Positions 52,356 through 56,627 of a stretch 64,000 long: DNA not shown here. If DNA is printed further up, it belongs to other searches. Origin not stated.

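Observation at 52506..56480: Mega-cytochrome with a novel domain order: TM anchor – W-G-x-x-W beta-propeller-like repeats – duplicated 120-aa T/S-rich module – C-terminal 9-haem domain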

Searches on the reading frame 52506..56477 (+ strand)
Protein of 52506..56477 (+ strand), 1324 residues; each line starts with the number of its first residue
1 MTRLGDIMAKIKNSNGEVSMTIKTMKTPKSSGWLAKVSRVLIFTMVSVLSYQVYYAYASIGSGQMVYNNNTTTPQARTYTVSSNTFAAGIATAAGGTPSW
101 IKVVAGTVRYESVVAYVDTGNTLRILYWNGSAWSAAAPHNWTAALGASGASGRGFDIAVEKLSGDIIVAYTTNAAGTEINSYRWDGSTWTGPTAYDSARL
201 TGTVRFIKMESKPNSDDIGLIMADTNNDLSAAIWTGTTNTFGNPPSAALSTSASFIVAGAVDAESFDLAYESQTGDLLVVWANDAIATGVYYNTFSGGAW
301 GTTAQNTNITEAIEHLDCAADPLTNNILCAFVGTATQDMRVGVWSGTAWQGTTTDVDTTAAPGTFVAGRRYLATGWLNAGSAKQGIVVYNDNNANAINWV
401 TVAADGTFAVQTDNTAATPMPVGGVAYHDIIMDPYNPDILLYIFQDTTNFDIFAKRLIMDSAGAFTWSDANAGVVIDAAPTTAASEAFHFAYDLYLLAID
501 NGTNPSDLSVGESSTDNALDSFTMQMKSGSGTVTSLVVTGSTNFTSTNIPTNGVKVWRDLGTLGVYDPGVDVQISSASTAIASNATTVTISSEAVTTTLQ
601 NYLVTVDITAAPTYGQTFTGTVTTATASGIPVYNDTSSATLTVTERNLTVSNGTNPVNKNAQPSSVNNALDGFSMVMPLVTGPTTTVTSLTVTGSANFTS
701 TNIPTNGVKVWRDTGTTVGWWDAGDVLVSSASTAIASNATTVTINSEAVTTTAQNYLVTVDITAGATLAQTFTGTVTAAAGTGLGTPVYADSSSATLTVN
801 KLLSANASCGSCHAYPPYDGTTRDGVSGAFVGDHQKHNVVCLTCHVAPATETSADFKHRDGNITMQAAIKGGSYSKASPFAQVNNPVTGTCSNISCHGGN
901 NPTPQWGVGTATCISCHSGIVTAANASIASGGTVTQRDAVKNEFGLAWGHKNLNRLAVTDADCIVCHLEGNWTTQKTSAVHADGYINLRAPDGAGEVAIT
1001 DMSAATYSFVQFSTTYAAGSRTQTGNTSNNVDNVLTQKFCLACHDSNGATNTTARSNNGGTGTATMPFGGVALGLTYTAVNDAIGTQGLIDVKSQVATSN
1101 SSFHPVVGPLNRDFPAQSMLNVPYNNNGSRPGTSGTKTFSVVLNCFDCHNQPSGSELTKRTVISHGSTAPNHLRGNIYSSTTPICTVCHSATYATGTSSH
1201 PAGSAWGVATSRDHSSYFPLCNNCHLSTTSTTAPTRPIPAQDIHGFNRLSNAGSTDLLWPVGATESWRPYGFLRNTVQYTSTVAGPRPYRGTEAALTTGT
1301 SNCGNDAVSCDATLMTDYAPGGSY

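Call 5: search_protein_families(library=pfam, proteins=[window:52506-56477:+], max_evalue=0.1)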
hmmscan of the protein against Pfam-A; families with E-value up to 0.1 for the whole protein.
window:52506-56477:+ (1324 aa): 4 families
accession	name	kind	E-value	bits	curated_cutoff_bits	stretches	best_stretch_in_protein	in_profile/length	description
PF22113.1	Mtrc-MtrF_II-IV_dom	-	4.1e-10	39.9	30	1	1131-1230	70-168/176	Outer membrane cytochrome MtrC/MtrF-like, domains II/IV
PF14522.11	Cytochrome_C7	-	3.8e-08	33.5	24.8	1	1141-1225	12-66/67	Cytochrome c7 and related cytochrome c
PF14537.11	Cytochrom_c3_2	-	0.0017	19.2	25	1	895-969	11-66/79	Cytochrome c3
PF09699.15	Paired_CXXCH_1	-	0.082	13.1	20.6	0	1037-1051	6-20/41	Doubled CXXCH motif (Paired_CXXCH_1)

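Call 6: search_protein_families(library=ncbifam, proteins=[window:52506-56477:+], max_evalue=0.1)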
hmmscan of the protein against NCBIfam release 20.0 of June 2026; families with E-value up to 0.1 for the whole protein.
window:52506-56477:+ (1324 aa): 2 families
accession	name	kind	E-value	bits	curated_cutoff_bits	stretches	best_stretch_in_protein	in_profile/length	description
TIGR01904.2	GSu_C4xC__C2xCH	domain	2.2e-08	33.8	27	1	877-927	10-66/73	CxxxxCH/CxxCH domain c-type cytochrome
NF041198.1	UshA_like_PCGU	equivalog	0.014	14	275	1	793-855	395-456/519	UshA-like (seleno)protein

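Call 8: find_homologous_proteins(query=window:52506-56477:+, max_evalue=0.001)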
Query window:52506-56477:+ (1324 aa): 32 proteins with E <= 0.001 among 8000 candidates.
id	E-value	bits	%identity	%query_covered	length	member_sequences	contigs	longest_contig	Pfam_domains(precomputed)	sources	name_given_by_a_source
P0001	0.0e+0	2947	100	100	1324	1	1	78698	PF14522.12,PF22113.2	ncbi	-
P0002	0.0e+0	1560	60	99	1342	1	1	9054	PF14522.12,PF22113.2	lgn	-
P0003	0.0e+0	1550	60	98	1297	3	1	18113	PF14522.12,PF22113.2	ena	-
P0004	0.0e+0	1049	74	37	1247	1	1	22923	PF14537.12,PF14522.12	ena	-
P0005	2.7e-295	1001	71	35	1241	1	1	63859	PF14522.12,PF22113.2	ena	-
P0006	1.2e-283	962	74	35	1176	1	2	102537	PF14522.12,PF22113.2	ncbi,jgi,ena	ncbi:MAG: CxxxxCH/CxxCH domain-containing protein [Thermodesulfovibrionales bacterium]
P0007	4.0e-267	908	38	60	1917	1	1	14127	PF14537.12,PF09698.16,PF14522.12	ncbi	-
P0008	3.2e-260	885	37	59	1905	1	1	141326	PF14537.12,PF09698.16,PF14522.12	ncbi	-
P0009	3.5e-239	815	73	36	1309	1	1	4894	PF09698.16,PF14522.12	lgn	-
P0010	1.4e-222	760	36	37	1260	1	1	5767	PF03160.21,PF14522.12,PF22113.2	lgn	-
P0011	2.4e-209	716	58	35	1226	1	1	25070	PF14537.12,PF14522.12,PF22113.2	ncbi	-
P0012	1.4e-169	584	57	38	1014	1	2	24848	PF14522.12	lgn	-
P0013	6.3e-164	566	61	33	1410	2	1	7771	PF14537.12,PF09698.16,PF14522.12,PF22113.2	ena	-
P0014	6.7e-164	566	45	11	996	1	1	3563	PF14537.12,PF09698.16,PF14522.12,PF22113.2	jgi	jgi:predicted CxxxxCH...CXXCH cytochrome family protein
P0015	9.7e-160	552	47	39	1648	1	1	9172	PF14537.12,PF09698.16,PF14522.12,PF22113.2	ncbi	-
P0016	6.1e-132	460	48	40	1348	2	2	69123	PF14537.12,PF18370.8,PF00041.28,PF14522.12,PF22113.2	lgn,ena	-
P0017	2.0e-130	455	45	39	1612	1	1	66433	PF14537.12,PF03160.21,PF09698.16,PF14522.12,PF16656.12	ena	-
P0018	1.8e-120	422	39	51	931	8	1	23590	PF14522.12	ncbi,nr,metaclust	ncbi:MAG: hypothetical protein A2X56_00280 [Nitrospirae bacterium GWC2_57_13]|nr:MAG: hypothetical p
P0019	4.7e-119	417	46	39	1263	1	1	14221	PF14537.12,PF14522.12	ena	-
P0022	1.1e-66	244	35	43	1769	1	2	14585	PF09699.16,PF14522.12,PF22113.2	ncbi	-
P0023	9.4e-63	231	34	39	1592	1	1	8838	PF09698.16,PF00041.28,PF14522.12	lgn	-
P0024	1.1e-62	230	35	42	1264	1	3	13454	PF14537.12,PF17851.9,PF03160.21,PF14522.12,PF22113.2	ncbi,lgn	-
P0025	2.8e-57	212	32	58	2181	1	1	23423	PF09699.16,PF14537.12,PF13861.13,PF14522.12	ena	-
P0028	6.2e-45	172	30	39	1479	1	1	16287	PF09698.16,PF18370.8,PF00041.28,PF14522.12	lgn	-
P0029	8.2e-43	165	35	33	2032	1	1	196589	PF09699.16,PF00041.28,PF14522.12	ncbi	-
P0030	8.1e-34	135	35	35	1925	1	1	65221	PF09699.16,PF14522.12,PF22113.2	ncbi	-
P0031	2.0e-20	90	58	5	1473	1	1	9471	PF14537.12,PF09698.16,PF14522.12,PF22113.2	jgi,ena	-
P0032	9.5e-6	42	40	8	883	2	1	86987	PF14537.12,PF14522.12,PF22113.2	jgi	jgi:predicted CxxxxCH...CXXCH cytochrome family protein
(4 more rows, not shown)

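Call 10: search_solved_structures(query=window:52506-56477:+, max_evalue=10, show_alignments=2)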
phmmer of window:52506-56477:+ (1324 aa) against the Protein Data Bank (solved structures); distinct sequences matched with E-value up to 10: 1.
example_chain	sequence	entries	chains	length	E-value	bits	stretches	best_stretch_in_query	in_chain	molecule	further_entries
8hku_L18P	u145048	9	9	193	0.28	12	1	162-227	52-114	50S ribosomal protein L18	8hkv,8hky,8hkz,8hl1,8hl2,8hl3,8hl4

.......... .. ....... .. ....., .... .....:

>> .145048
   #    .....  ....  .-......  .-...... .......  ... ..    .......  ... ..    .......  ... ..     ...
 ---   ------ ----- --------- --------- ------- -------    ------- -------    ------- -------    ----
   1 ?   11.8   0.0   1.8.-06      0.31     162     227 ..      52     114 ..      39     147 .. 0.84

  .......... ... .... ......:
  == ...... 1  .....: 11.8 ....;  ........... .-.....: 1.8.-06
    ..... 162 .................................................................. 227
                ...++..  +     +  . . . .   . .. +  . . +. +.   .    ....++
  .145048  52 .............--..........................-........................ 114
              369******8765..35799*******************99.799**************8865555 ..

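Call 12: find_encoding_contigs(protein=P0001, flank=10000, max_places=3)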
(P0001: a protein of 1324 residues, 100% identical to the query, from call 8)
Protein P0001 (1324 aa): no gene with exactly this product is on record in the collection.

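Call 13: find_encoding_contigs(protein=P0006, flank=10000, max_places=3)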
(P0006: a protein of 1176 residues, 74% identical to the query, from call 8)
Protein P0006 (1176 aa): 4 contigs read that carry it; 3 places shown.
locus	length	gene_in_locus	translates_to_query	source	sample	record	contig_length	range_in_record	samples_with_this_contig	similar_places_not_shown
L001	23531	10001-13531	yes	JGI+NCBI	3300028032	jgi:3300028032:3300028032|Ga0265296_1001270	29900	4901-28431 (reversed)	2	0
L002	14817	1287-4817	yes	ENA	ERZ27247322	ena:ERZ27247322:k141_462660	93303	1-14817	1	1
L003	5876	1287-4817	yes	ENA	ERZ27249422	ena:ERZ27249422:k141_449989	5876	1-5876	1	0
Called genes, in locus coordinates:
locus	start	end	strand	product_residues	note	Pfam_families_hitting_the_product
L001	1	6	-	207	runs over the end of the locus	PF01135:PCMT, PF00398:RrnaAD (faint), PF13649:Methyltransf_25 (weak), PF13847:Methyltransf_31 (weak)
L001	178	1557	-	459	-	PF01134:GIDA (faint), PF01266:DAO (faint), PF03486:HI0933_like (weak), PF07992:Pyr_redox_2 (faint), PF21688:FAD-depend_C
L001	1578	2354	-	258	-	PF01975:SurE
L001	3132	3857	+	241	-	PF14522:Cytochrome_C7 (faint), PF09699:Paired_CXXCH_1 (faint)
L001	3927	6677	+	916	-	PF06739:SBBP (faint), PF01436:NHL (faint), PF25292:Beta-prop_CGLA (faint), PF19190:BACON_2, PF01839:FG-GAP (faint), PF13517:FG-GAP_3 (weak)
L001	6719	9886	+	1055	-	PF14522:Cytochrome_C7 (faint), PF14537:Cytochrom_c3_2 (weak), PF22113:Mtrc-MtrF_II-IV_dom (faint), PF09698:GSu_C4xC__C2xCH (weak)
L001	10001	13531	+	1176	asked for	PF14522:Cytochrome_C7 (faint), PF22113:Mtrc-MtrF_II-IV_dom (faint)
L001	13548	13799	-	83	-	-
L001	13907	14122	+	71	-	PF04255:DUF433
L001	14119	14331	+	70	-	PF18480:DUF5615 (weak)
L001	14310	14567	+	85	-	PF13711:DUF4160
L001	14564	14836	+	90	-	PF10387:DUF2442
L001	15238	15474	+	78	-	PF13711:DUF4160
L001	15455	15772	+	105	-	PF10387:DUF2442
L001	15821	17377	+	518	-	PF07676:PD40 (faint), PF26549:Tricorn_N (faint), PF26550:Tricorn_2nd (faint), PF25174:Beta-prop_THOC3 (faint)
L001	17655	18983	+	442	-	PF13173:AAA_14, PF13635:DUF4143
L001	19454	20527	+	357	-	PF05140:ResB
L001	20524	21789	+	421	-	PF04055:Radical_SAM (weak)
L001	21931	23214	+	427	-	PF04055:Radical_SAM (weak)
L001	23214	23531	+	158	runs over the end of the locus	-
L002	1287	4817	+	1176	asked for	PF14522:Cytochrome_C7 (faint), PF22113:Mtrc-MtrF_II-IV_dom (faint)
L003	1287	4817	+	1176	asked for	PF14522:Cytochrome_C7 (faint), PF22113:Mtrc-MtrF_II-IV_dom (faint)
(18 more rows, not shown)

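Call 41: list_cluster_members(proteins=[P0001, P0007, P0011, P0022])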
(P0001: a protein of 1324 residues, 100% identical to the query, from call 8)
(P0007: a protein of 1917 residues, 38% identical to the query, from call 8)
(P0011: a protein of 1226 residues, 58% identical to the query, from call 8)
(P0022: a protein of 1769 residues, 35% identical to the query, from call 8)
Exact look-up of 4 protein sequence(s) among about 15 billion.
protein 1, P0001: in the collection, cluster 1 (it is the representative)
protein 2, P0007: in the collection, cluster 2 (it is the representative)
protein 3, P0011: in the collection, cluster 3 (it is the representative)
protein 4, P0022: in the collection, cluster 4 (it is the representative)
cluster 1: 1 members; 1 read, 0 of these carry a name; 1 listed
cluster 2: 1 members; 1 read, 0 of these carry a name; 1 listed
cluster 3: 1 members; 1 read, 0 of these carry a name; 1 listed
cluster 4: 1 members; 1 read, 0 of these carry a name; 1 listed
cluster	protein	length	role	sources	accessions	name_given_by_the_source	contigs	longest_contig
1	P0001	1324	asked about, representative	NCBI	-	-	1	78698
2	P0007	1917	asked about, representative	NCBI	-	-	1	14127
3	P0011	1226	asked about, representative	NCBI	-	-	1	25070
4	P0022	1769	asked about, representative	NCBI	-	-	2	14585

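Call 43: find_related_loci(query=window:52506-56477:+, collection=genome_contigs, flank=10000)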
Query window:52506-56477:+ (1324 aa) in genome_contigs; peptide patterns used: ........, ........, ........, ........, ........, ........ (x = any residue, [..] = any of these).
38 stretches matched a pattern; 3 encode a relative of the query (tblastn E <= 1e-3); 3 distinct loci.
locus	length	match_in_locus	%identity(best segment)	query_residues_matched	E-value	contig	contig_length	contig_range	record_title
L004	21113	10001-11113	49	909-1276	3e-87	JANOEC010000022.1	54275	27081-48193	MAG: Geobacteraceae bacterium isolate SOY_65_metabat_437 SOY_65_k141_1634496, whole genome shotgun sequence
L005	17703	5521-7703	46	795-1324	4e-78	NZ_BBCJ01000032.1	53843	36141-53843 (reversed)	Geotalea toluenoxydans JCM 15764, whole genome shotgun sequence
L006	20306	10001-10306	28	1142-1247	9e-5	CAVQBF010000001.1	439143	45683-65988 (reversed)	MAG: uncultured Ignavibacteriales bacterium isolate MFD09964.bin.1.357 genome assembly, contig: contig_14566, whole geno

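Call 59: find_encoding_contigs(protein=P0003, flank=10000, max_places=2)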
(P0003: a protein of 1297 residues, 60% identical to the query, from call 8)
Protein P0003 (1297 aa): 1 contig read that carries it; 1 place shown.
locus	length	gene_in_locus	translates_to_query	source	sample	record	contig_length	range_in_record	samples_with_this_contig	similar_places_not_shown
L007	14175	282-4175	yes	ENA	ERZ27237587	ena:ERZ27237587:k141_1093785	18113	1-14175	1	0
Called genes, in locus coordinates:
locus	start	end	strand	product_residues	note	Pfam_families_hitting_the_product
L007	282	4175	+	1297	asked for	PF14522:Cytochrome_C7 (faint), PF22113:Mtrc-MtrF_II-IV_dom (weak)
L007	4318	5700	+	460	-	PF26549:Tricorn_N (faint), PF07676:PD40 (faint)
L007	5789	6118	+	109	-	-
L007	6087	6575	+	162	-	PF20797:HepT-like_2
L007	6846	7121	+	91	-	PF01402:RHH_1 (weak), PF07878:RHH_5 (weak)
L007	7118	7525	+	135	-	PF01850:PIN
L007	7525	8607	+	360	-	PF05140:ResB (faint)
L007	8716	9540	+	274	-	PF01578:Cytochrom_C_asm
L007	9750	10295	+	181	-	-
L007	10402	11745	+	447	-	PF02310:B12-binding, PF04055:Radical_SAM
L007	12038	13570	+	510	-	PF04443:LuxE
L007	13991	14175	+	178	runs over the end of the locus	PF07963:N_methyl (weak), PF08334:T2SSG (faint)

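Call 60: find_encoding_contigs(protein=P0008, flank=10000, max_places=2)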
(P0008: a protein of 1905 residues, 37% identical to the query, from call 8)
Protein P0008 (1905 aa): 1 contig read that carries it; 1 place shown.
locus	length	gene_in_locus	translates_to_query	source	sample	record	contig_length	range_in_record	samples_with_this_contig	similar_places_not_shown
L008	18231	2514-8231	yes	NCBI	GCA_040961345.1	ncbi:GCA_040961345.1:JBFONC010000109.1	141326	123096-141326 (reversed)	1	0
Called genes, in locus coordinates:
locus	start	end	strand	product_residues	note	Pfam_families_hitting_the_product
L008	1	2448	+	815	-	?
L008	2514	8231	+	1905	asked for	PF14522:Cytochrome_C7 (faint), PF14537:Cytochrom_c3_2 (faint), PF09698:GSu_C4xC__C2xCH (weak)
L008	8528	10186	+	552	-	-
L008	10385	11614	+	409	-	PF26550:Tricorn_2nd (faint), PF23414:Beta-prop_EML_2 (faint), PF26549:Tricorn_N (faint), PF07676:PD40 (faint), PF23381:Beta-prop_IFT122_1st (faint), PF23163:CSD_RNase_II (faint)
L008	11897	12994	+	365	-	PF05140:ResB (faint)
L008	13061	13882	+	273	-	PF01578:Cytochrom_C_asm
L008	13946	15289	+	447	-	PF02310:B12-binding, PF04055:Radical_SAM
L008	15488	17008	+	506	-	PF04443:LuxE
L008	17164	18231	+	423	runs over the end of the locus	PF02310:B12-binding, PF04055:Radical_SAM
